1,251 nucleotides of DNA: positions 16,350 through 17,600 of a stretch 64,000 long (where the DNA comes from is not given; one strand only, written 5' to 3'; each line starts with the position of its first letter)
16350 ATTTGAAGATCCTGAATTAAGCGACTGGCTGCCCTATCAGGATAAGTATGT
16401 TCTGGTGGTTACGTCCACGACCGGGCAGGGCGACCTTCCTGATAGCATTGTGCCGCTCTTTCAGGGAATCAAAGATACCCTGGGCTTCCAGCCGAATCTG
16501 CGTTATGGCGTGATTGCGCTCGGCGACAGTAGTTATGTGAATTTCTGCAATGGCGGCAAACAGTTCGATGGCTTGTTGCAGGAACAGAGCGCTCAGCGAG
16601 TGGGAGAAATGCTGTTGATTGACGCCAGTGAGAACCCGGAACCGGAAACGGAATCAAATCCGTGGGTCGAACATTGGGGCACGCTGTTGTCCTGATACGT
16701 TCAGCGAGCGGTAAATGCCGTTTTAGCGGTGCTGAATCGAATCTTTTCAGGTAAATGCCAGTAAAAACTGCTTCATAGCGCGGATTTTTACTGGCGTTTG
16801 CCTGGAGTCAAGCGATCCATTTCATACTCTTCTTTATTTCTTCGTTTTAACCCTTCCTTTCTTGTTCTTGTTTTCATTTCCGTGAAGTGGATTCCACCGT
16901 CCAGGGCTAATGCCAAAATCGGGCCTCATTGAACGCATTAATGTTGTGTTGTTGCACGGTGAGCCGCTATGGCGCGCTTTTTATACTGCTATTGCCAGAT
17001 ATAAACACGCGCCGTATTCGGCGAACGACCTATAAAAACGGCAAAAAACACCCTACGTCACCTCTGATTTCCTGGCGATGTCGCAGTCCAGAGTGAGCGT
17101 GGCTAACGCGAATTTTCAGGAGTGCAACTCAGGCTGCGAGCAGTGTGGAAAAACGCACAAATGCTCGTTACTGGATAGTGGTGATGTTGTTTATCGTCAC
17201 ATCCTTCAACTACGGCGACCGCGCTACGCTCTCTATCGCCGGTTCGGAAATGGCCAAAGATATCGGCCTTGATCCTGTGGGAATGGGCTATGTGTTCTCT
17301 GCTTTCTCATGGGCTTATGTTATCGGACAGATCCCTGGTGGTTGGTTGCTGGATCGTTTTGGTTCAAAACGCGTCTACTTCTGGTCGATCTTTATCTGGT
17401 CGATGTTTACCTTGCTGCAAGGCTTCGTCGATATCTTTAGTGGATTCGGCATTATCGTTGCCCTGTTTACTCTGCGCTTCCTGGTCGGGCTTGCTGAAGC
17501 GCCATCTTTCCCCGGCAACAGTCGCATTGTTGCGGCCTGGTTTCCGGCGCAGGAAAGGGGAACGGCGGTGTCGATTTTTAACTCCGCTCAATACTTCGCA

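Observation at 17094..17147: gudP has no in-frame ATG; first available start is GTG without an obvious Shine-Dalgarno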

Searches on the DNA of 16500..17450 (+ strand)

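Call 3: search_dna_similar(query=window:16850-17450:+, collection=ecoli_genomes, mode=near, max_rows=40, rows=spread)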
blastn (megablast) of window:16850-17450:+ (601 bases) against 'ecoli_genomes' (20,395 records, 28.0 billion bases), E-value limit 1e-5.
Records with a match: 5423; places in all: 5425; records where one place covers at least 80% of the query: 5420.
Genomes with a match: 5423 of 5426; with a place that covers at least 80% of the query: 5420. Places per genome that has any: lowest 1, median 1, highest 2. On chromosomes: 5424 places; on plasmids: 1.
Best place of each record, by identity: >=99% 1; 95-99% 5421; 90-95% 1.
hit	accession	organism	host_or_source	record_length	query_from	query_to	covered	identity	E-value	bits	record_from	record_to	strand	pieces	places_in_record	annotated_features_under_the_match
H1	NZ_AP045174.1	Escherichia coli strain JNEC-KY178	Homo sapiens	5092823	1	601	100%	100.0%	0e+0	1110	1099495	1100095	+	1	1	gudP: galactarate/glucarate/glycerate transporter GudP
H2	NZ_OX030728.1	Escherichia coli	Homo sapiens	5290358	1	601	100%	97.2%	0e+0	1029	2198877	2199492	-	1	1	gudP: galactarate/glucarate/glycerate transporter GudP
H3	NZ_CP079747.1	Escherichia coli strain DL21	LAB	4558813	1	601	100%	97.1%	0e+0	1024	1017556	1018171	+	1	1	gudP: galactarate/glucarate/glycerate transporter GudP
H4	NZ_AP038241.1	Escherichia coli strain HCM-26C-1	Gallus gallus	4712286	1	601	100%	97.1%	0e+0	1024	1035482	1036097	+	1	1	gudP: galactarate/glucarate/glycerate transporter GudP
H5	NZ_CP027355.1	Escherichia coli strain 2013C-4991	Homo sapiens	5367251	1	601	100%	96.9%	0e+0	1018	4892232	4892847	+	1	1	gudP: galactarate/glucarate/glycerate transporter GudP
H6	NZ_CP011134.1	Escherichia coli VR50 strain VR50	Homo sapiens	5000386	1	601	100%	96.9%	0e+0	1018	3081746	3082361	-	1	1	gudP: galactarate/glucarate/glycerate transporter GudP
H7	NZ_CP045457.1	Escherichia coli strain ET12567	Constructed from strain GM2929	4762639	1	601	100%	96.9%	0e+0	1018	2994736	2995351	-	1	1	gudP: galactarate/glucarate/glycerate transporter GudP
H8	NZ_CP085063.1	Escherichia coli strain P31_YH1_02.21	Homo sapiens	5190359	1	601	100%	96.9%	0e+0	1018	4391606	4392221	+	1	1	gudP: galactarate/glucarate/glycerate transporter GudP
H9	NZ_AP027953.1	Escherichia coli strain VE-F5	-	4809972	1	601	100%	96.9%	0e+0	1018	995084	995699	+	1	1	gudP: galactarate/glucarate/glycerate transporter GudP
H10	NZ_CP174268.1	Escherichia coli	not applicable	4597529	1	601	100%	96.9%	0e+0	1018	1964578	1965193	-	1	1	gudP: galactarate/glucarate/glycerate transporter GudP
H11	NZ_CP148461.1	Escherichia coli strain Z1323CEC0008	Chicken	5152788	1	601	100%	96.9%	0e+0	1018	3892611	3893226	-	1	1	gudP: galactarate/glucarate/glycerate transporter GudP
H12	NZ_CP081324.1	Escherichia coli strain MDK6L1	donkey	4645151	1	601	100%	96.9%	0e+0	1018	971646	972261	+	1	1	gudP: galactarate/glucarate/glycerate transporter GudP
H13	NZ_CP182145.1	Escherichia coli strain CUWW10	wastewater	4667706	1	601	100%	96.9%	0e+0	1018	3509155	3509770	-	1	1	gudP: galactarate/glucarate/glycerate transporter GudP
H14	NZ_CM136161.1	Escherichia coli strain PRO_A-1429-6M-A_ESBL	Homo sapiens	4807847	1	601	100%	96.9%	0e+0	1018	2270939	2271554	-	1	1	gudP: galactarate/glucarate/glycerate transporter GudP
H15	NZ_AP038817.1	Escherichia coli strain TB4019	Gallus gallus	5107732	1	601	100%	96.9%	0e+0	1018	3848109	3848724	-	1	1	gudP: galactarate/glucarate/glycerate transporter GudP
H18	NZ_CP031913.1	Escherichia coli O157:H7 strain FWSEC0004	Homo sapiens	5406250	1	601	100%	96.6%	0e+0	1007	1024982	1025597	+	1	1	gudP: galactarate/glucarate/glycerate transporter GudP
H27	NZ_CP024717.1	Escherichia coli strain LS4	Bos mutus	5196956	1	601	100%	96.3%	0e+0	996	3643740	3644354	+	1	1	gudP: galactarate/glucarate/glycerate transporter GudP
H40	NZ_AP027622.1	Escherichia coli strain PSJ-12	Homo sapiens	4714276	1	328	55%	95.3%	2e-147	531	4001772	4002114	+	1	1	glucarate transporter domain protein | enolase C-terminal domain-like protein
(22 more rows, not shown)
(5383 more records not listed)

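Call 5: get_annotated_region(hit=H1, flank=2500)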
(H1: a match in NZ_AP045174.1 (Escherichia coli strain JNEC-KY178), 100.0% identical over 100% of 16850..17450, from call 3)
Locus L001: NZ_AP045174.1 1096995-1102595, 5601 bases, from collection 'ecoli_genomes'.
description: Escherichia coli strain JNEC-KY178 chromosome, complete genome
organism: Escherichia coli strain JNEC-KY178 (NCBI taxid 562)
replicon: chromosome; assembly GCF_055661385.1
host: Homo sapiens; source: clinical; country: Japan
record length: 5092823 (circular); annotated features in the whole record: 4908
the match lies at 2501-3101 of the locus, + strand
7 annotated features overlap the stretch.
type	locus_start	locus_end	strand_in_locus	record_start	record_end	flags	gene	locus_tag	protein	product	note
CDS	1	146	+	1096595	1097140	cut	syd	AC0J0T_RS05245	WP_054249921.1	SecY-interacting protein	-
CDS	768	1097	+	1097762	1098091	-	yqcC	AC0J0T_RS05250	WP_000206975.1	YqcC family protein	-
CDS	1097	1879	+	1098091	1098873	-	truC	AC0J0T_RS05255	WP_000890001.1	tRNA pseudouridine(65) synthase TruC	-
CDS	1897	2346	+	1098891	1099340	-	yqcA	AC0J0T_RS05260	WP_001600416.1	flavodoxin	-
CDS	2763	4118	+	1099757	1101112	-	gudP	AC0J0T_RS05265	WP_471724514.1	galactarate/glucarate/glycerate transporter GudP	-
CDS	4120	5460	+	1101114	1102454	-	gudX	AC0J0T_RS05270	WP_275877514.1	enolase C-terminal domain-like protein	-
CDS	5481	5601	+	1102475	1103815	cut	gudD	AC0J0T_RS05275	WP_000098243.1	glucarate dehydratase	-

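Call 6: get_annotated_region(hit=H3, flank=2500)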
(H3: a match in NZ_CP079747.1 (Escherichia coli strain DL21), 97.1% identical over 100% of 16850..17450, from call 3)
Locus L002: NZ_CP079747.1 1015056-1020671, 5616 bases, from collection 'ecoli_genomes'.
description: Escherichia coli strain DL21 chromosome, complete genome
organism: Escherichia coli strain DL21 (NCBI taxid 562)
replicon: chromosome; assembly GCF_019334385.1
host: -; source: LAB; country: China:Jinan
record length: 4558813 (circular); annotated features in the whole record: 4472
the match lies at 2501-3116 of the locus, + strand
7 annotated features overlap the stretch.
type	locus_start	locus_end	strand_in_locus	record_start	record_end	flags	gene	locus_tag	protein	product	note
CDS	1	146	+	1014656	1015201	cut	syd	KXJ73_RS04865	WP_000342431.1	SecY-interacting protein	-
CDS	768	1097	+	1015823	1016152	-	yqcC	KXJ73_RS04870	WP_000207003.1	YqcC family protein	-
CDS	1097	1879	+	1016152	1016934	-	truC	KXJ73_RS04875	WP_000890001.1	tRNA pseudouridine(65) synthase TruC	-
CDS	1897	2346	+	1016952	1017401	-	yqcA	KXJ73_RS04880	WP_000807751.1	flavodoxin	-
CDS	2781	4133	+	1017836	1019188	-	gudP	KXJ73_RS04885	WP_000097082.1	galactarate/glucarate/glycerate transporter GudP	-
CDS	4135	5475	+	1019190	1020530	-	gudX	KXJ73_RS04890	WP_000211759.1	enolase C-terminal domain-like protein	-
CDS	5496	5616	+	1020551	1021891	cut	gudD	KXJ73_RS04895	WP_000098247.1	glucarate dehydratase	-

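Call 7: get_annotated_region(hit=H2, flank=500)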
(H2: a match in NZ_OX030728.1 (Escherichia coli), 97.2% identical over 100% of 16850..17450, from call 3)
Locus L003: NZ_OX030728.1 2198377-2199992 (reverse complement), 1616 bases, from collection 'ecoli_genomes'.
description: Escherichia coli isolate 68 chromosome main, complete sequence
organism: Escherichia coli (NCBI taxid 562)
replicon: chromosome; assembly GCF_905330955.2
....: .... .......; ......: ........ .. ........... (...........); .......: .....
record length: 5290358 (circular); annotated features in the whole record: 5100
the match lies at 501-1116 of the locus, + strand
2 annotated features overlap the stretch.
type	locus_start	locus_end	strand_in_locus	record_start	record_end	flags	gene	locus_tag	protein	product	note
CDS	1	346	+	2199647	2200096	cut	yqcA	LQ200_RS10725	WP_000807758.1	flavodoxin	-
CDS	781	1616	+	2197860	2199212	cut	gudP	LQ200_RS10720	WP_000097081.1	galactarate/glucarate/glycerate transporter GudP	-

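Call 8: get_annotated_region(hit=H27, flank=500)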
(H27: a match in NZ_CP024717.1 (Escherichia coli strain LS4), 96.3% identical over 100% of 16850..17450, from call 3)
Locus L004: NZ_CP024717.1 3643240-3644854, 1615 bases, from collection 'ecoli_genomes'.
description: Escherichia coli strain LS4 chromosome, complete genome
organism: Escherichia coli strain LS4 (NCBI taxid 562)
replicon: chromosome; assembly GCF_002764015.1
host: Bos mutus; source: -; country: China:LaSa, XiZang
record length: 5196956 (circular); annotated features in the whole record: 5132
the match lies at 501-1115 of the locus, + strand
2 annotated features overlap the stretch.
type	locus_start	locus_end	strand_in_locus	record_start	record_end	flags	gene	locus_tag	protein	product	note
CDS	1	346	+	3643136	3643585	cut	yqcA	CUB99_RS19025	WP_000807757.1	flavodoxin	-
CDS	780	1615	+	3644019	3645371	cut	gudP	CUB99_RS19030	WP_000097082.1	galactarate/glucarate/glycerate transporter GudP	-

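Call 9: get_annotated_region(hit=H18, flank=500)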
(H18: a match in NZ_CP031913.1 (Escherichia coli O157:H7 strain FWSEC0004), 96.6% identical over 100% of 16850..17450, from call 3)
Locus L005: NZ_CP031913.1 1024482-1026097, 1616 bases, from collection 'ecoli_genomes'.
description: Escherichia coli O157:H7 strain FWSEC0004 chromosome, complete genome
organism: Escherichia coli O157:H7 strain FWSEC0004 (NCBI taxid 83334)
replicon: chromosome; assembly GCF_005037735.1
host: Homo sapiens; source: Clinical: Human (Homo sapiens); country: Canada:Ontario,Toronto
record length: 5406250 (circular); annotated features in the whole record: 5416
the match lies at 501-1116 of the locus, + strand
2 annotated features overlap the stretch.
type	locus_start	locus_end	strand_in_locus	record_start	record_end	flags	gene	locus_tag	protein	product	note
CDS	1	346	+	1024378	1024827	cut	yqcA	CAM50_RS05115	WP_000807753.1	flavodoxin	-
CDS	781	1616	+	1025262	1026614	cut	gudP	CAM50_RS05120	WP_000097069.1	galactarate/glucarate/glycerate transporter GudP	-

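Call 10: get_annotated_region(hit=H40, flank=1500)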
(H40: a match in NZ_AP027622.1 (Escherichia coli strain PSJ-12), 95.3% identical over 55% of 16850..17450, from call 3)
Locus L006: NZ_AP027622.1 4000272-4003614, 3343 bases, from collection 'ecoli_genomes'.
description: Escherichia coli strain PSJ-12 chromosome, complete genome
organism: Escherichia coli strain PSJ-12 (NCBI taxid 562)
replicon: chromosome; assembly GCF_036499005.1
host: Homo sapiens; source: feces; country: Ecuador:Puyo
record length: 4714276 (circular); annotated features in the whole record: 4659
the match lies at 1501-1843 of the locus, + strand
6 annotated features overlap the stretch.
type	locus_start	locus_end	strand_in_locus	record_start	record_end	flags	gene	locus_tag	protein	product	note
CDS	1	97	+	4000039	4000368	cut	yqcC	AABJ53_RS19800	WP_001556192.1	YqcC family protein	-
CDS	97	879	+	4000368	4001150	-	truC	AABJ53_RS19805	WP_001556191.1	tRNA pseudouridine(65) synthase TruC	-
CDS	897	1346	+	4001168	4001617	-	yqcA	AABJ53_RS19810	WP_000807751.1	flavodoxin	-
CDS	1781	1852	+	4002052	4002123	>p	-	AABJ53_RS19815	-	glucarate transporter domain protein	incomplete; partial in the middle of a contig; missing C-terminus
CDS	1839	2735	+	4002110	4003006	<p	-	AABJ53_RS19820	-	enolase C-terminal domain-like protein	incomplete; partial in the middle of a contig; missing N-terminus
CDS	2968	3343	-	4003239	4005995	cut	barA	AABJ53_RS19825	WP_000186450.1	two-component sensor histidine kinase BarA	-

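Call 12: search_dna_similar(query=window:17109-17148:+, collection=ecoli_genomes, mode=near, max_rows=20, max_evalue=0.001)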
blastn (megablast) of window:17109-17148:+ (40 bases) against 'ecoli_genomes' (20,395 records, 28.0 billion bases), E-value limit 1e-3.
Records with a match: 1; places in all: 1; records where one place covers at least 80% of the query: 1.
Genomes with a match: 1 of 5426; with a place that covers at least 80% of the query: 1. Places per genome that has any: lowest 1, median 1, highest 1. On chromosomes: 1 places; on plasmids: 0.
Best place of each record, by identity: >=99% 1.
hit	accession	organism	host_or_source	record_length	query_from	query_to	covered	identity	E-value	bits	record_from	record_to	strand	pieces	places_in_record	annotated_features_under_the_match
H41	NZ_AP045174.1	Escherichia coli strain JNEC-KY178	Homo sapiens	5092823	1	40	100%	100.0%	9e-12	75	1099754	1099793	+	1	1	gudP: galactarate/glucarate/glycerate transporter GudP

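Call 13: search_dna_similar(query=L002:2763-2810:+, collection=ecoli_genomes, mode=near, max_rows=10, rows=spread, max_evalue=0.001)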
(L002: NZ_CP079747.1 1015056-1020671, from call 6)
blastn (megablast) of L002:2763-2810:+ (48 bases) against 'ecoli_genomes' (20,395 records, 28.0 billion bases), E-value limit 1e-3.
Records with a match: 5420; places in all: 5420; records where one place covers at least 80% of the query: 5420.
Genomes with a match: 5420 of 5426; with a place that covers at least 80% of the query: 5420. Places per genome that has any: lowest 1, median 1, highest 1. On chromosomes: 5419 places; on plasmids: 1.
Best place of each record, by identity: >=99% 5382; 95-99% 38.
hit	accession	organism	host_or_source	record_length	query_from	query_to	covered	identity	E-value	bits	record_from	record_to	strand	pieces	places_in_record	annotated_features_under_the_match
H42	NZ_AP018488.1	Escherichia coli O157:H7 strain PV15-279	Homo sapiens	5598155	1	48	100%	100.0%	5e-16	90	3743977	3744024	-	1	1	gudP: galactarate/glucarate/glycerate transporter GudP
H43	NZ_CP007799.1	Escherichia coli Nissle 1917 strain Nissle 1917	soldier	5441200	1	48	100%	100.0%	5e-16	90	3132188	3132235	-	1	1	gudP: galactarate/glucarate/glycerate transporter GudP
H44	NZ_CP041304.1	Escherichia coli strain MSHS 133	Homo sapiens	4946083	1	48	100%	100.0%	5e-16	90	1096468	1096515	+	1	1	gudP: galactarate/glucarate/glycerate transporter GudP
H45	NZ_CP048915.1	Escherichia coli strain E2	Homo sapiens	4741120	1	48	100%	100.0%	5e-16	90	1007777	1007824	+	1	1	gudP: galactarate/glucarate/glycerate transporter GudP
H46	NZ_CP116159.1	Escherichia coli strain DETEC-P351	ICU patient rectal swab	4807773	1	48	100%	100.0%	5e-16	90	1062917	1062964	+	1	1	gudP: galactarate/glucarate/glycerate transporter GudP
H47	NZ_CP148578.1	Escherichia coli strain Z1322HEC0005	Homo sapiens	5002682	1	48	100%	100.0%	5e-16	90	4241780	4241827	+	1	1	gudP: galactarate/glucarate/glycerate transporter GudP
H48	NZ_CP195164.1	Escherichia coli strain G47-1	Homo sapiens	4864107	1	48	100%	100.0%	5e-16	90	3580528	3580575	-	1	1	gudP: galactarate/glucarate/glycerate transporter GudP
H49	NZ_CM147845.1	Escherichia coli strain 45E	farm environment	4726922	1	48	100%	100.0%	5e-16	90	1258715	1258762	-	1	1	gudP: galactarate/glucarate/glycerate transporter GudP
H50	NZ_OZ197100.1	Escherichia coli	environment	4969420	1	48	100%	100.0%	5e-16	90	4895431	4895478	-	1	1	gudP: galactarate/glucarate/glycerate transporter GudP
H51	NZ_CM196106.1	Escherichia coli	urban waste bin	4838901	1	45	94%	100.0%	2e-14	84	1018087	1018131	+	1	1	gudP: galactarate/glucarate/glycerate transporter GudP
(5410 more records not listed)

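Call 34: search_rna_families(source=window, start=16500, end=17400, threshold=evalue, max_evalue=1)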
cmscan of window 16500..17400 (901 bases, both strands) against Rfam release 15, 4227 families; matches with E-value up to 1: 0.
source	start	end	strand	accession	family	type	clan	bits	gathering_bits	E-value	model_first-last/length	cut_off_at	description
